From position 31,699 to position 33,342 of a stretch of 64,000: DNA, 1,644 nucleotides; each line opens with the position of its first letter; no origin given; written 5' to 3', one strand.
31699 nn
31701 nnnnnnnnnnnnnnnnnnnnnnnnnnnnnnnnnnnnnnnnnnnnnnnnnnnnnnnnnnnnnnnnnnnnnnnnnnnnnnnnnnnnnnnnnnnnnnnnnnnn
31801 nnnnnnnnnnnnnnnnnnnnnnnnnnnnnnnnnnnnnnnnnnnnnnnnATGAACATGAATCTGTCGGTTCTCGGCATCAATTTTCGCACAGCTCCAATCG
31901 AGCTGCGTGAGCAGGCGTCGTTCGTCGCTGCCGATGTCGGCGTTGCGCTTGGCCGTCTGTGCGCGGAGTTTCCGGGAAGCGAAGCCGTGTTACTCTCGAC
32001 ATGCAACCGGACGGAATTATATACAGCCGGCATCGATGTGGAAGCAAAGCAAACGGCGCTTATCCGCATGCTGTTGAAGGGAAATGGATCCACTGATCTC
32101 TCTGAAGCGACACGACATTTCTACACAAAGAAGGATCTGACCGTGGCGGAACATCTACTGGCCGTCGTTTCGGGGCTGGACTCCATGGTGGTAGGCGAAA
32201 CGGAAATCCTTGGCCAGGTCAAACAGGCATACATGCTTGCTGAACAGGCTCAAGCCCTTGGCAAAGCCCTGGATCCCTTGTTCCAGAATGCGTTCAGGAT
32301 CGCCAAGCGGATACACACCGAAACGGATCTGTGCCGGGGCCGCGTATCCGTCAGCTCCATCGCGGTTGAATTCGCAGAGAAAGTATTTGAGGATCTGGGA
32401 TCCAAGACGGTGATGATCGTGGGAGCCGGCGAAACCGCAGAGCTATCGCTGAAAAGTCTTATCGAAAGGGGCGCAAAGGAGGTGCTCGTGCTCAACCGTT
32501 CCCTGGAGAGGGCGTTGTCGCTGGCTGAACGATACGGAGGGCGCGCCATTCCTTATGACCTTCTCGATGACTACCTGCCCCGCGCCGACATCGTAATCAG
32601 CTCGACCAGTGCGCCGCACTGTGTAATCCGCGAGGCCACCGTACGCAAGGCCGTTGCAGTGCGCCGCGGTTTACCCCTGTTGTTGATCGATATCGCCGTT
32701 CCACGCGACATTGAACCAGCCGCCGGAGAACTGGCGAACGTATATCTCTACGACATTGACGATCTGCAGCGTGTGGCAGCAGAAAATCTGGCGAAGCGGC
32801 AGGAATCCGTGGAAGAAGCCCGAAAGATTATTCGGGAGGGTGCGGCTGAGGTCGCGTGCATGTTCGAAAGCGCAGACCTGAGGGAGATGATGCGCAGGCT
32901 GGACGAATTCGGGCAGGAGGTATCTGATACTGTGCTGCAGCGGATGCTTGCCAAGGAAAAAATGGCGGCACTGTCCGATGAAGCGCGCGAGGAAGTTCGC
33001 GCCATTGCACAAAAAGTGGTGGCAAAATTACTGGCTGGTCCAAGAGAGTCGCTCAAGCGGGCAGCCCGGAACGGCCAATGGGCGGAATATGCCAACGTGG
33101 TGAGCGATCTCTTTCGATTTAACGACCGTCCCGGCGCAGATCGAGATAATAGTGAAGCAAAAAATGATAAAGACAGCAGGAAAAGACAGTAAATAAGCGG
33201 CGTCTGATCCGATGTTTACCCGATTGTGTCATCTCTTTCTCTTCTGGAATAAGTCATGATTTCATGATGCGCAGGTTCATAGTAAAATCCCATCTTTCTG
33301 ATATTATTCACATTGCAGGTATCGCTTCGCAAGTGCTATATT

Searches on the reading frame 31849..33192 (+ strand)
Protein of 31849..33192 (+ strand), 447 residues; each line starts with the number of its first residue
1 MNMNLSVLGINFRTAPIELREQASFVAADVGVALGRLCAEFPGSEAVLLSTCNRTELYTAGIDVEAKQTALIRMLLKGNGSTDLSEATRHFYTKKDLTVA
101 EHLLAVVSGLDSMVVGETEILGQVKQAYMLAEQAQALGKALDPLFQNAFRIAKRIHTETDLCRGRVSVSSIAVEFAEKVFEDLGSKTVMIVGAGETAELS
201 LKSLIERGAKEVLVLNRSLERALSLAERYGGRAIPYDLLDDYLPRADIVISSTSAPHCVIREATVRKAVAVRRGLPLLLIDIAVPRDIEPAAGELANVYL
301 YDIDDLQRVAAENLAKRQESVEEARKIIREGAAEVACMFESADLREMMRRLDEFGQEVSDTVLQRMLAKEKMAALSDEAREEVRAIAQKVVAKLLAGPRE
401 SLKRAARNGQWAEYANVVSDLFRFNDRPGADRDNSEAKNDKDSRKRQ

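Call 33: search_protein_families(library=pfam, proteins=[window:31849-33192:+], max_evalue=0.001)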
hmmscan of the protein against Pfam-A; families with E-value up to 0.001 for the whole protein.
window:31849-33192:+ (447 aa): 5 families
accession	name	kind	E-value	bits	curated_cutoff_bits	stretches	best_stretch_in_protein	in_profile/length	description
PF05201.20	GlutR_N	-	5.5e-45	153.3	27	1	8-159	1-151/151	Glutamyl-tRNAGlu reductase, N-terminal domain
PF01488.26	Shikimate_DH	-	2e-42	145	24.3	1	174-309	1-138/138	Shikimate / quinate 5-dehydrogenase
PF00745.25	GlutR_dimer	-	5.5e-13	49.5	22.9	1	323-423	1-98/99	Glutamyl-tRNAGlu reductase, dimerisation domain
PF13241.12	NAD_binding_7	-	2e-05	25.6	22.1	1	180-257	2-73/104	Putative NAD(P)-binding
PF03807.23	F420_oxidored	-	5.9e-05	24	21.6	1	188-252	2-66/94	NADP oxidoreductase coenzyme F420-dependent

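Call 88: search_protein_families(library=ncbifam, proteins=[window:31849-33192:+], max_evalue=0.00001)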
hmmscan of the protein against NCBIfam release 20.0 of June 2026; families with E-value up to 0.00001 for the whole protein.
window:31849-33192:+ (447 aa): 10 families
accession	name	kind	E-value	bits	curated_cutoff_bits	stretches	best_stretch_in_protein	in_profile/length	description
TIGR01035.1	hemA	equivalog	1.6e-117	393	209.55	1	6-422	2-413/416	glutamyl-tRNA reductase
NF000744.0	PRK00045.1-3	equivalog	5e-102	342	429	1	3-438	1-438/447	glutamyl-tRNA reductase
NF000750.0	PRK00045.3-4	equivalog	1.1e-61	209.1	289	1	11-425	9-414/439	glutamyl-tRNA reductase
NF010548.0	PRK13940.1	equivalog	1.5e-50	172.3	469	1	3-410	1-397/414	glutamyl-tRNA reductase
NF000752.0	PRK00045.4-2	equivalog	1.4e-43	149.7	381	1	43-423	44-397/412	glutamyl-tRNA reductase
NF000751.1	PRK00045.4-1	equivalog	1.3e-29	103.5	478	1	44-427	45-407/426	glutamyl-tRNA reductase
NF001909.0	PRK00676.1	equivalog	9.9e-26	90.6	478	1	3-196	1-185/338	glutamyl-tRNA reductase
NF001312.0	PRK00258.1-4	equivalog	6.4e-07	28.9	295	1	185-254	127-198/285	shikimate dehydrogenase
NF006379.0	PRK08618.1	equivalog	1.9e-06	27.5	417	1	180-271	122-218/326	ornithine cyclodeaminase family protein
NF001310.0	PRK00258.1-2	equivalog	3.1e-06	26.6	221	1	183-255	119-196/279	shikimate dehydrogenase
